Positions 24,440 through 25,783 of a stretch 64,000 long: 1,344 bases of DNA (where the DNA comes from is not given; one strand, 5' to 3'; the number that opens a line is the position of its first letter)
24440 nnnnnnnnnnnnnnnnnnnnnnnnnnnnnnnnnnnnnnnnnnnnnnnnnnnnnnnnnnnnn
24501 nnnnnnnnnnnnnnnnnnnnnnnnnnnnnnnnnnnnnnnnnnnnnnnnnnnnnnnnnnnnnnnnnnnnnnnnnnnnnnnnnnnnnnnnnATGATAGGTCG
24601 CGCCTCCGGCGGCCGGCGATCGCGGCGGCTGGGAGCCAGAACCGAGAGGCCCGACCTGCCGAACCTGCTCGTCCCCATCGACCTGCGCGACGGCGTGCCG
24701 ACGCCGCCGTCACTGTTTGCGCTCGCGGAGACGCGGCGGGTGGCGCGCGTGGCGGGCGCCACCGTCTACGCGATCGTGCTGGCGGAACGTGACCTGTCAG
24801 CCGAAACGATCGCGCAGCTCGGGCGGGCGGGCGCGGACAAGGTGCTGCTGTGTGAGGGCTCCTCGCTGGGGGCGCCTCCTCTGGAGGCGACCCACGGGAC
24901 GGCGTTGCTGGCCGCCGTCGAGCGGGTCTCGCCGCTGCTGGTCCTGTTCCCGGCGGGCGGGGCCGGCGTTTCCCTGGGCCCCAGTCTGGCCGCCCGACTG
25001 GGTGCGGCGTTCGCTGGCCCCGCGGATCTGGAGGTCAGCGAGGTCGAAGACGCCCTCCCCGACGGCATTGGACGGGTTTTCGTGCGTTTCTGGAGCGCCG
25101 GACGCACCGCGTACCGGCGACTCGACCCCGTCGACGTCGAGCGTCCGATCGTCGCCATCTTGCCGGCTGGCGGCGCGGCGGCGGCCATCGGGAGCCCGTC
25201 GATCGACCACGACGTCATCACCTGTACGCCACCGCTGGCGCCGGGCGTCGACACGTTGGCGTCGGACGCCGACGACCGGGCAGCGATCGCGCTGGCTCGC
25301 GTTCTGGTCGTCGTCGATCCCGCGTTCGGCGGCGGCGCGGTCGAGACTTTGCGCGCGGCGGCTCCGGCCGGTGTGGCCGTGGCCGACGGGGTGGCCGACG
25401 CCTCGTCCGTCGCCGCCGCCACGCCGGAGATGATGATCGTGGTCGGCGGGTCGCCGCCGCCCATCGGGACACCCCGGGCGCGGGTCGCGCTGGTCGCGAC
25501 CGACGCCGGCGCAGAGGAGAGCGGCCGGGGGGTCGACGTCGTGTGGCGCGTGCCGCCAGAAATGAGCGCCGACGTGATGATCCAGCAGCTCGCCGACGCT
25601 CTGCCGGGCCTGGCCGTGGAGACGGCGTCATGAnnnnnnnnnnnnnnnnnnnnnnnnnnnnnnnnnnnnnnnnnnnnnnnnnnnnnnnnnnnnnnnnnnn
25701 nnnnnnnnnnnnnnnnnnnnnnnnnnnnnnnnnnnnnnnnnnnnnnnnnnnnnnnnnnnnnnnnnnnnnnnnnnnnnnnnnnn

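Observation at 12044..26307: Locus architecture: scaffold pair + membrane Hanks kinase + M19 dipeptidase, back-to-back with an ETF-like pair across a 78-nt shared control region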

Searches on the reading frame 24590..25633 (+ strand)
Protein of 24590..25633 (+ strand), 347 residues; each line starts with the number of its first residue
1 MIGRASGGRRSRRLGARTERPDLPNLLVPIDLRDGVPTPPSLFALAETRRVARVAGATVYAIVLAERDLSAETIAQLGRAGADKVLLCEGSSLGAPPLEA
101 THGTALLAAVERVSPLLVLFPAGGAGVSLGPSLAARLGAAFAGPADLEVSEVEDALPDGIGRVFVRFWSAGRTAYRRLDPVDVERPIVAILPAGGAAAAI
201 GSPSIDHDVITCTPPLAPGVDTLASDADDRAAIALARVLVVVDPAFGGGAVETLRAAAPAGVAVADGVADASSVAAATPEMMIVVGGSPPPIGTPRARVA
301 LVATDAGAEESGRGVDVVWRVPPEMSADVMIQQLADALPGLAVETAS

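Call 8: search_protein_families(library=pfam, proteins=[window:24590-25633:+], max_evalue=0.01)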
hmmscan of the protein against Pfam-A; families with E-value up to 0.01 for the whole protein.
window:24590-25633:+ (347 aa): 1 family
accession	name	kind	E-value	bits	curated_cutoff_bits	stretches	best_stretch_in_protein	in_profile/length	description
PF01012.27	ETF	-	3.4e-12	47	26.7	1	33-141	8-116/181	Electron transfer flavoprotein domain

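Call 9: search_protein_families(library=ncbifam, proteins=[window:24590-25633:+], max_evalue=0.01)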
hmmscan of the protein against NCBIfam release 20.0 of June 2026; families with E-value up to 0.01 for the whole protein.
window:24590-25633:+ (347 aa): 1 family
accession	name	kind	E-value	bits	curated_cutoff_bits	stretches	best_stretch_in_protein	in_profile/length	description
NF042970.1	AcrlCoAredClosAcrA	equivalog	2.2e-09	36.9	600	1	26-141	10-122/360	acryloyl-CoA reductase electron transfer subunit beta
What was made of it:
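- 24590..25633 (+): ETF-alpha-like gene, 347 aa as annotated and about 325 aa from the CTG. Only the N-terminal ETF domain is recognisable. The FAD-binding C-terminal domain is not detectable. The NCBIfam score is far below cut-off (call 9).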

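Call 22: search_solved_structures(query=window:24590-25633:+, max_evalue=1, show_alignments=2)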
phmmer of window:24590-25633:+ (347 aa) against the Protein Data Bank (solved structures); distinct sequences matched with E-value up to 1: 3.
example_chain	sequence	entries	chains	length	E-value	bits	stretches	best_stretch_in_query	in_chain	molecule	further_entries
5ol2_A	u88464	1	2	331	3e-05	26.8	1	24-142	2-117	Electron transfer flavoprotein large subunit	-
7qh2_A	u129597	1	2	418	0.0004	23.1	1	28-150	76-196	Lactate dehydrogenase (NAD(+),ferredoxin) subunit LctC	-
3ih5_A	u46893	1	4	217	0.024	17.2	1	24-164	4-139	Electron transfer flavoprotein alpha-subunit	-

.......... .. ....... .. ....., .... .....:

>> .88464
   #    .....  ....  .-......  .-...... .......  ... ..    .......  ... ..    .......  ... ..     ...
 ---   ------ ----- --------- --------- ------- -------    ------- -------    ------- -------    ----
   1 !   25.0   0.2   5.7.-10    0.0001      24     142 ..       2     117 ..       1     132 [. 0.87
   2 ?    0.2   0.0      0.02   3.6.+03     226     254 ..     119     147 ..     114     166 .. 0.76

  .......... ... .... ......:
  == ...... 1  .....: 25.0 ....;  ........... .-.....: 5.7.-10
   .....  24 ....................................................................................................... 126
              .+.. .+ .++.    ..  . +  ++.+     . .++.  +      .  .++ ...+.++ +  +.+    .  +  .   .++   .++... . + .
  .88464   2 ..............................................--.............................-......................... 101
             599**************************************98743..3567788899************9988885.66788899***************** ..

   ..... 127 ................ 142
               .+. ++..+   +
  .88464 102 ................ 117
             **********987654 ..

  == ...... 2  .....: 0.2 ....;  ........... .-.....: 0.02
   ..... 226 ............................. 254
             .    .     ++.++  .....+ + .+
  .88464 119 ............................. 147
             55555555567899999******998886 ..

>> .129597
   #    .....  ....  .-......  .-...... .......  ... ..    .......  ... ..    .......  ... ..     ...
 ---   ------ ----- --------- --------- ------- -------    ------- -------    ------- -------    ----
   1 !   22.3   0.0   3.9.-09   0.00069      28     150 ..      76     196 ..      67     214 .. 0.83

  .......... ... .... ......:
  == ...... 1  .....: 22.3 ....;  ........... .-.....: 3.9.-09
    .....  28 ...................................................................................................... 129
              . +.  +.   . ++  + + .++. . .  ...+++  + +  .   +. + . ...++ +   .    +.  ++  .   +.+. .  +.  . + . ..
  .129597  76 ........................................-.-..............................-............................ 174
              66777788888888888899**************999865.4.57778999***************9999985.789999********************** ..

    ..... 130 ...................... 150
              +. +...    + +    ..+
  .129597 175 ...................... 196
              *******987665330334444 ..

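Call 24: find_homologous_proteins(query=window:24590-25633:+)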
Query window:24590-25633:+ (347 aa): 272 proteins with E <= 0.001 among 8000 candidates; the best 120 are listed.
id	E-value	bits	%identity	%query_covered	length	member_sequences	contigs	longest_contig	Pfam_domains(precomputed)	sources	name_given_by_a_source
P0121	8.9e-208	707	100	100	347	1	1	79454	PF01012.28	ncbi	ncbi:MAG: hypothetical protein ACJ8F1_10870 [Polyangia bacterium]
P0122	1.8e-183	627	90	96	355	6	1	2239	PF01012.28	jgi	jgi:electron transfer flavoprotein alpha subunit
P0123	1.4e-171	588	86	92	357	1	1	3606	PF01012.28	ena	-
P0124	1.3e-170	585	84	96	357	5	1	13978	PF01012.28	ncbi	-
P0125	2.2e-167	574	83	96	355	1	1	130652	PF01012.28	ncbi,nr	ncbi:MAG TPA: hypothetical protein VHH90_05690 [Polyangia bacterium]|nr:hypothetical protein [Polyan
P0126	7.0e-167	573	84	96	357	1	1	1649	PF01012.28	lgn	-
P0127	1.2e-157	543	78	100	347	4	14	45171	PF01012.28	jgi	jgi:electron transfer flavoprotein alpha subunit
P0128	8.1e-155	533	86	90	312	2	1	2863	PF01012.28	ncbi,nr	ncbi:MAG TPA: hypothetical protein VLT58_10550 [Polyangia bacterium]|nr:hypothetical protein [Polyan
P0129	6.8e-136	471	73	88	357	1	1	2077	PF01012.28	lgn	-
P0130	8.1e-136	471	70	98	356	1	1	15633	PF01012.28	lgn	-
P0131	1.5e-132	460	78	85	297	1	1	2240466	PF01012.28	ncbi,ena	-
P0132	1.1e-131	457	72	91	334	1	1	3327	PF01012.28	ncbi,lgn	-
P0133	3.1e-131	456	70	97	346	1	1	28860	PF01012.28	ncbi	-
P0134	2.1e-130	453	68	97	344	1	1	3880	PF01012.28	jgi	jgi:electron transfer flavoprotein alpha subunit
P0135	3.9e-129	449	70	98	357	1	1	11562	PF01012.28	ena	-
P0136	1.7e-126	440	68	100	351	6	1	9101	PF01012.28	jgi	-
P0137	4.5e-125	435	69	93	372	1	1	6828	PF01012.28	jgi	jgi:hypothetical protein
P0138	2.5e-124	433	72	85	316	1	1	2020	PF01012.28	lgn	-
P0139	1.5e-122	427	75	82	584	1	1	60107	PF01012.28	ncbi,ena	-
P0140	5.8e-120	419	68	94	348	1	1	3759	PF01012.28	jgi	jgi:Electron transfer flavoprotein domain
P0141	2.2e-117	410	66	95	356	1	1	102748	PF01012.28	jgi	jgi:hypothetical protein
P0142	9.4e-116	405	64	100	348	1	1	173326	PF01012.28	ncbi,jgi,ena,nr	ncbi:MAG TPA: hypothetical protein VMT03_08960 [Polyangia bacterium]|nr:hypothetical protein [Polyan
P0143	3.1e-115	403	65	92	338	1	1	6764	PF01012.28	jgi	jgi:hypothetical protein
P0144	4.0e-114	399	65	93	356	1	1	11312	PF01012.28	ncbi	-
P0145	6.8e-114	399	64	97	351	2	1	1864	PF01012.28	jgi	-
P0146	9.9e-113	395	68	87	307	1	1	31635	PF01012.28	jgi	jgi:hypothetical protein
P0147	1.9e-107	378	58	98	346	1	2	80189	PF01012.28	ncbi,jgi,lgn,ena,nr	ncbi:MAG TPA: hypothetical protein VKZ18_23175 [Polyangia bacterium]|nr:hypothetical protein [Polyan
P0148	4.6e-103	363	59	95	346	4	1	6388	PF01012.28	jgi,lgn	jgi:electron transfer flavoprotein alpha subunit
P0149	4.9e-103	363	59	94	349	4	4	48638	PF01012.28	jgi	jgi:hypothetical protein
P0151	1.7e-102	361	61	92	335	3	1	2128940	PF01012.28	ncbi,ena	-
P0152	1.6e-101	358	60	92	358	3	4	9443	PF01012.28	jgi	jgi:electron transfer flavoprotein alpha subunit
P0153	1.6e-101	358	62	92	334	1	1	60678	PF01012.28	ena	-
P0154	3.1e-101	357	59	95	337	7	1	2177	PF01012.28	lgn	-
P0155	6.7e-100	353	61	92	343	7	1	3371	PF01012.28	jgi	-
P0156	2.1e-99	351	61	88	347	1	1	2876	PF01012.28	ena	-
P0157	2.6e-99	351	57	97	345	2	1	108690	PF01012.28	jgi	-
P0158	2.9e-99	351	58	94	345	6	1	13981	PF01012.28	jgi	jgi:electron transfer flavoprotein alpha subunit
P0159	3.1e-99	351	64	87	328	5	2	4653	PF01012.28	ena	-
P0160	4.8e-99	350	59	95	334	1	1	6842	PF01012.28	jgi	jgi:electron transfer flavoprotein alpha subunit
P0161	2.1e-98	348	59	92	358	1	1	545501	PF01012.28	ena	-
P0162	4.6e-98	347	56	99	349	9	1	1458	PF01012.28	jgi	jgi:electron transfer flavoprotein alpha subunit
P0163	6.6e-98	346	60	93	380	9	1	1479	PF01012.28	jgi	-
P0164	7.8e-98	346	62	86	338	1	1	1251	PF01012.28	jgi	jgi:hypothetical protein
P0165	7.1e-97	343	57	94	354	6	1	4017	PF01012.28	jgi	jgi:electron transfer flavoprotein alpha subunit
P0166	7.5e-97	343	58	94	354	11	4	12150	PF01012.28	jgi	-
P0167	1.4e-96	342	57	91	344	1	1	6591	PF01012.28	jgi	jgi:electron transfer flavoprotein alpha subunit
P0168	1.6e-96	342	60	93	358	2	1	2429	PF01012.28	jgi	-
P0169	2.4e-96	341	55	97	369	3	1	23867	PF01012.28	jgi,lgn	-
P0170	3.1e-96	341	62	86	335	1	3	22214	PF01012.28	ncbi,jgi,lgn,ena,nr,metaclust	ncbi:MAG TPA: hypothetical protein VKQ32_03600 [Polyangia bacterium]|nr:hypothetical protein [Polyan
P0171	4.9e-96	340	60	88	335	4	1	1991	PF01012.28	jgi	jgi:hypothetical protein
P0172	1.3e-95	339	54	97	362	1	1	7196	PF01012.28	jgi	jgi:electron transfer flavoprotein alpha subunit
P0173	1.7e-95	338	54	99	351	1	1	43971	PF01012.28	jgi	jgi:hypothetical protein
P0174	7.7e-95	336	58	93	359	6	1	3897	PF01012.28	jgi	jgi:electron transfer flavoprotein alpha subunit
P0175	1.0e-94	336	59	90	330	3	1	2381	PF01012.28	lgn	-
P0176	1.2e-94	335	57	95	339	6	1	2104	PF01012.28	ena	-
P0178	1.2e-92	329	58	90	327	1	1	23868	PF01012.28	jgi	jgi:hypothetical protein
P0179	3.4e-92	327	56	93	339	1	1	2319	PF01012.28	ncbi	-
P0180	4.0e-92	327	59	86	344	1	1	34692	PF01012.28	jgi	jgi:hypothetical protein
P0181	4.3e-92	327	58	88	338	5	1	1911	PF01012.28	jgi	jgi:electron transfer flavoprotein alpha subunit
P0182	1.2e-91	326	60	88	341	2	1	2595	PF01012.28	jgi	jgi:hypothetical protein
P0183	2.4e-91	325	60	86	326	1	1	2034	PF01012.28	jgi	jgi:electron transfer flavoprotein alpha subunit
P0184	3.3e-91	324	56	88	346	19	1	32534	PF01012.28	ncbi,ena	-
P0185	5.5e-91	323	52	98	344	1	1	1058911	PF01012.28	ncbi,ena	-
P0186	1.3e-90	322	57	92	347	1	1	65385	PF01012.28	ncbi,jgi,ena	-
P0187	3.2e-90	321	60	88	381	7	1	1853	PF01012.28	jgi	-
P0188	1.1e-89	319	57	89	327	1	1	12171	PF01012.28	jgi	jgi:electron transfer flavoprotein alpha subunit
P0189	6.2e-88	313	57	90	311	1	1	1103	PF01012.28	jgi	jgi:hypothetical protein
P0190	7.6e-88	313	59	81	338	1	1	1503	PF01012.28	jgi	jgi:hypothetical protein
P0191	1.8e-87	312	57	88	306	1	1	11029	PF01012.28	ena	-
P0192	5.2e-87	310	56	87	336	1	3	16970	PF01012.28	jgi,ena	jgi:hypothetical protein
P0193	7.9e-86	306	56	87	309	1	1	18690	PF01012.28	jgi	jgi:hypothetical protein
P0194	1.3e-85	306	53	86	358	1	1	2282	PF01012.28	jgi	jgi:hypothetical protein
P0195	2.0e-85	305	55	84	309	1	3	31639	PF01012.28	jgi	jgi:hypothetical protein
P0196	2.7e-85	305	57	87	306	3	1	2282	PF01012.28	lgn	-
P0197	3.7e-85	304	53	89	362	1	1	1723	PF01012.28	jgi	jgi:hypothetical protein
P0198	5.4e-84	300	58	82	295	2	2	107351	PF01012.28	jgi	jgi:Electron transfer flavoprotein domain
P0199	1.4e-83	299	55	88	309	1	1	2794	PF01012.28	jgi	jgi:hypothetical protein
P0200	3.1e-83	298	58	82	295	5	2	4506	PF01012.28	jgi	jgi:electron transfer flavoprotein alpha subunit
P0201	3.2e-83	298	55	84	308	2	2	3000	PF01012.28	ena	-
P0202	4.3e-83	297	54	87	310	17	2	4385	PF01012.28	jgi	-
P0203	8.4e-83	297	57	84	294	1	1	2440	PF01012.28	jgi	jgi:electron transfer flavoprotein alpha subunit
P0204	1.1e-82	296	55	89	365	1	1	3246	PF01012.28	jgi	jgi:electron transfer flavoprotein alpha subunit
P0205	1.3e-82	296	57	83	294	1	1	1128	PF01012.28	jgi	jgi:electron transfer flavoprotein alpha subunit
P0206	2.0e-82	295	57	85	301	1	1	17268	PF01012.28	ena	-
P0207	2.3e-82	295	54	92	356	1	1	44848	PF01012.28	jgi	jgi:electron transfer flavoprotein alpha subunit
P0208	2.4e-82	295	55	82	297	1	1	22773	PF01012.28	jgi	jgi:hypothetical protein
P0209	3.0e-82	295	55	84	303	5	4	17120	PF01012.28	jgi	jgi:hypothetical protein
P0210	5.3e-82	294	53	87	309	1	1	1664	PF01012.28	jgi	jgi:hypothetical protein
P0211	8.4e-82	293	56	84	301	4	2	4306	PF01012.28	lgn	-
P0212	8.7e-82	293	58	80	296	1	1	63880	PF01012.28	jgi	jgi:hypothetical protein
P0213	1.2e-81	293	58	82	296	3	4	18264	PF01012.28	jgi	jgi:hypothetical protein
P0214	1.4e-81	293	59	80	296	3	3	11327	PF01012.28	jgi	jgi:hypothetical protein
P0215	1.5e-81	292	55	84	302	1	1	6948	PF01012.28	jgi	jgi:hypothetical protein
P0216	1.6e-81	292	56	82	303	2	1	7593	PF01012.28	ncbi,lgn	-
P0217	2.6e-81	292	57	82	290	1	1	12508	PF01012.28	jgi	jgi:electron transfer flavoprotein alpha subunit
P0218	3.0e-81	291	53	97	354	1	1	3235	PF01012.28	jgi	jgi:hypothetical protein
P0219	3.0e-81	291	56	90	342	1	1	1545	PF01012.28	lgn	-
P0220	3.9e-81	291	56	84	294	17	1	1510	PF01012.28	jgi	-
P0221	4.2e-81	291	55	88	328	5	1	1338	PF01012.28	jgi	jgi:hypothetical protein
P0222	4.5e-81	291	52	88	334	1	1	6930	PF01012.28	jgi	jgi:electron transfer flavoprotein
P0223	5.2e-81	291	60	78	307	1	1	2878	PF01012.28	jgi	-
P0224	5.7e-81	291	57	80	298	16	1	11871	PF01012.28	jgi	jgi:hypothetical protein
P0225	7.1e-81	290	56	81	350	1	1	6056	PF01012.28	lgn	-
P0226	7.7e-81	290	56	82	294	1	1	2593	PF01012.28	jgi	jgi:hypothetical protein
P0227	7.7e-81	290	53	84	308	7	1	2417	PF01012.28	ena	-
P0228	4.2e-80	288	59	78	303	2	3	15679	PF01012.28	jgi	-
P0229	5.8e-80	287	55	80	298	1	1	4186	PF01012.28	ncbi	ncbi:MAG TPA: hypothetical protein VI456_11410 [Polyangia bacterium]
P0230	5.8e-80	287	55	80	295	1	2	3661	PF01012.28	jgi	jgi:hypothetical protein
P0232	1.1e-79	286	55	80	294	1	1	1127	PF01012.28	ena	-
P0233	1.5e-79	286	56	85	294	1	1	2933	PF01012.28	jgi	-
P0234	1.6e-79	286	56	81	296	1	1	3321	PF01012.28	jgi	jgi:hypothetical protein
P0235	2.0e-79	285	55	83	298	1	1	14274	PF01012.28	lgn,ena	-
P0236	2.3e-79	285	57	80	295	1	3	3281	PF01012.28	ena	-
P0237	2.6e-79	285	55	82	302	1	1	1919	PF01012.28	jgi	jgi:electron transfer flavoprotein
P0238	3.6e-79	285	53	86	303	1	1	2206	PF01012.28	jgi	jgi:hypothetical protein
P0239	1.2e-78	283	53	89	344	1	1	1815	PF01012.28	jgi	jgi:electron transfer flavoprotein alpha subunit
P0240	2.1e-78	282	57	79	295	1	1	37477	PF01012.28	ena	-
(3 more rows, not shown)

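Call 51: search_solved_structures(query=A3, max_evalue=1, show_alignments=2)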
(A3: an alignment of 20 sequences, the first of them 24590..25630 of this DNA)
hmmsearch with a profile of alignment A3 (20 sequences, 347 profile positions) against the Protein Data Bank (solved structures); distinct sequences matched with E-value up to 1: 5.
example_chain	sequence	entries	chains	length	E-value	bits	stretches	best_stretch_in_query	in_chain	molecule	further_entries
5ol2_A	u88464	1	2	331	5.6e-08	35.3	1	23-150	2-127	Electron transfer flavoprotein large subunit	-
7qh2_A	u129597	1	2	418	3.6e-05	26.1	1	29-142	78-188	Lactate dehydrogenase (NAD(+),ferredoxin) subunit LctC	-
4kpu_A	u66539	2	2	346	3.9e-05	26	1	25-147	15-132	Electron transfer flavoprotein alpha subunit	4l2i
6fah_A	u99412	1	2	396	0.00037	22.7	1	32-140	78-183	Caffeyl-CoA reductase-Etf complex subunit CarE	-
3ih5_A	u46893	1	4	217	0.19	13.9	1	23-154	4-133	Electron transfer flavoprotein alpha-subunit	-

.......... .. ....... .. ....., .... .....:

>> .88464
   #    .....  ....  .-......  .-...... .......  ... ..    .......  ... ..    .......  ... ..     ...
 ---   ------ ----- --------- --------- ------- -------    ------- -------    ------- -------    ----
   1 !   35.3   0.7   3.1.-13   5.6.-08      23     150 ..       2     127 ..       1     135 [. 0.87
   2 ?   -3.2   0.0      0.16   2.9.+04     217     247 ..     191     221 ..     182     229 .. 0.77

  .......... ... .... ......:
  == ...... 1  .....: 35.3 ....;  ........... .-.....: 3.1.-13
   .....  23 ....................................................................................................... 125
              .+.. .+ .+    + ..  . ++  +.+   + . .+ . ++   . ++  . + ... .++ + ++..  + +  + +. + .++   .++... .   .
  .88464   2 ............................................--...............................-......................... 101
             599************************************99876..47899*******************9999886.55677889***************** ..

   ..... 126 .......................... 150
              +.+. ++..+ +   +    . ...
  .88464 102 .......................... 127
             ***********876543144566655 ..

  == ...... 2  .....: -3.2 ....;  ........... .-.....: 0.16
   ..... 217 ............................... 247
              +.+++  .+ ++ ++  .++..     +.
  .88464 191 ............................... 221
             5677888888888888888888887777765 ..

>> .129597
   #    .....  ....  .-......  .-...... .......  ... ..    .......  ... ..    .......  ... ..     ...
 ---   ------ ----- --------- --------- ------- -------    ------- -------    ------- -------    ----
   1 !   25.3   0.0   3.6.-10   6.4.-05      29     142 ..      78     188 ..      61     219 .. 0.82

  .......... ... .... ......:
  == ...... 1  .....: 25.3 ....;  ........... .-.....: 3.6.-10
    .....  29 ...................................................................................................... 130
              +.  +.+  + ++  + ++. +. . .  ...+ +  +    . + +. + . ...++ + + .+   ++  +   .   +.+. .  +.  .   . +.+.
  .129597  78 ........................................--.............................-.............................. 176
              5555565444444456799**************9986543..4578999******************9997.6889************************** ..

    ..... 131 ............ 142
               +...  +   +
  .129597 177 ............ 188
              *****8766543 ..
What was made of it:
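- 24590..25633 (+): A single sequence and a 20-sequence profile both match only domain I of solved ETF alpha chains (calls 22, 51).
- On ETF alpha subunit (EtfA): 5ol2_A matches domain I at E 3e-5 with the single sequence and 5.6e-8 with the profile (calls 22, 51). The profile against PDB gives -3.2 bits for the equivalent region (call 51).
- ETF degeneracy: calls 8, 9, 22, 51.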

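Call 60: find_related_loci(query=A3, collection=metagenome_contigs, flank=8000)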
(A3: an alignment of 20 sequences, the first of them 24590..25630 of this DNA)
Query A3 (347 aa) in metagenome_contigs; peptide patterns used: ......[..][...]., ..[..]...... (x = any residue, [..] = any of these).
541 stretches matched a pattern; 79 encode a relative of the query (tblastn E <= 1e-3); 79 distinct loci.
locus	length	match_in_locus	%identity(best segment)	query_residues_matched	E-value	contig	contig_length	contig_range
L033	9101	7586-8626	68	1-346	4e-127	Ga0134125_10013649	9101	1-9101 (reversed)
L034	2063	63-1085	64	9-344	3e-126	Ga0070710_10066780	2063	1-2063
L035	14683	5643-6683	64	1-346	1e-116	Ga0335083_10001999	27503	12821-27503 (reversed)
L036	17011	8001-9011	59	2-338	1e-108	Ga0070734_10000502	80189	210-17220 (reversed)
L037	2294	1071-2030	60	20-338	1e-109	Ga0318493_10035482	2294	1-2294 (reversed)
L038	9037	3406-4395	57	18-347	2e-102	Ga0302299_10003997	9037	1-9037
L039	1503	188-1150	60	22-341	4e-108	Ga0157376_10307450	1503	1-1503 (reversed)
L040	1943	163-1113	61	23-338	7e-104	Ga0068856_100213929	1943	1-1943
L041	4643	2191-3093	64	20-322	4e-98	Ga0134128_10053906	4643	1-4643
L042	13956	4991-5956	57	23-341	6e-97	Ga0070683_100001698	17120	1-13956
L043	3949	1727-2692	61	23-341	9e-98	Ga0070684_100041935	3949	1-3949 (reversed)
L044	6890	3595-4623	55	3-347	9e-97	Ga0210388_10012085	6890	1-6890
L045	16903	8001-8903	62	22-321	3e-96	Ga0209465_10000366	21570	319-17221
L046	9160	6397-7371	58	23-347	2e-96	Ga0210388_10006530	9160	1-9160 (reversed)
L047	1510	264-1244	58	18-344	1e-102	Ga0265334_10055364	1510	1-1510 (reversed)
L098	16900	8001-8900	39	23-313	6e-42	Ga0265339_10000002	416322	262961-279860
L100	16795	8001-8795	36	23-286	8e-40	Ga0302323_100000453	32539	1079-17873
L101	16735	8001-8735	38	23-265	4e-38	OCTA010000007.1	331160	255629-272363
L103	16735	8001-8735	38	23-265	2e-37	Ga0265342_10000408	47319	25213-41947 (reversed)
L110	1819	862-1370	37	27-194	4e-13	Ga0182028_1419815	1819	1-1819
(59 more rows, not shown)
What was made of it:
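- Closest known: Canonical electron transfer flavoprotein EtfA/EtfB. Different: A 36-39% identical branch was found in metagenome contigs (calls 24, 60).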
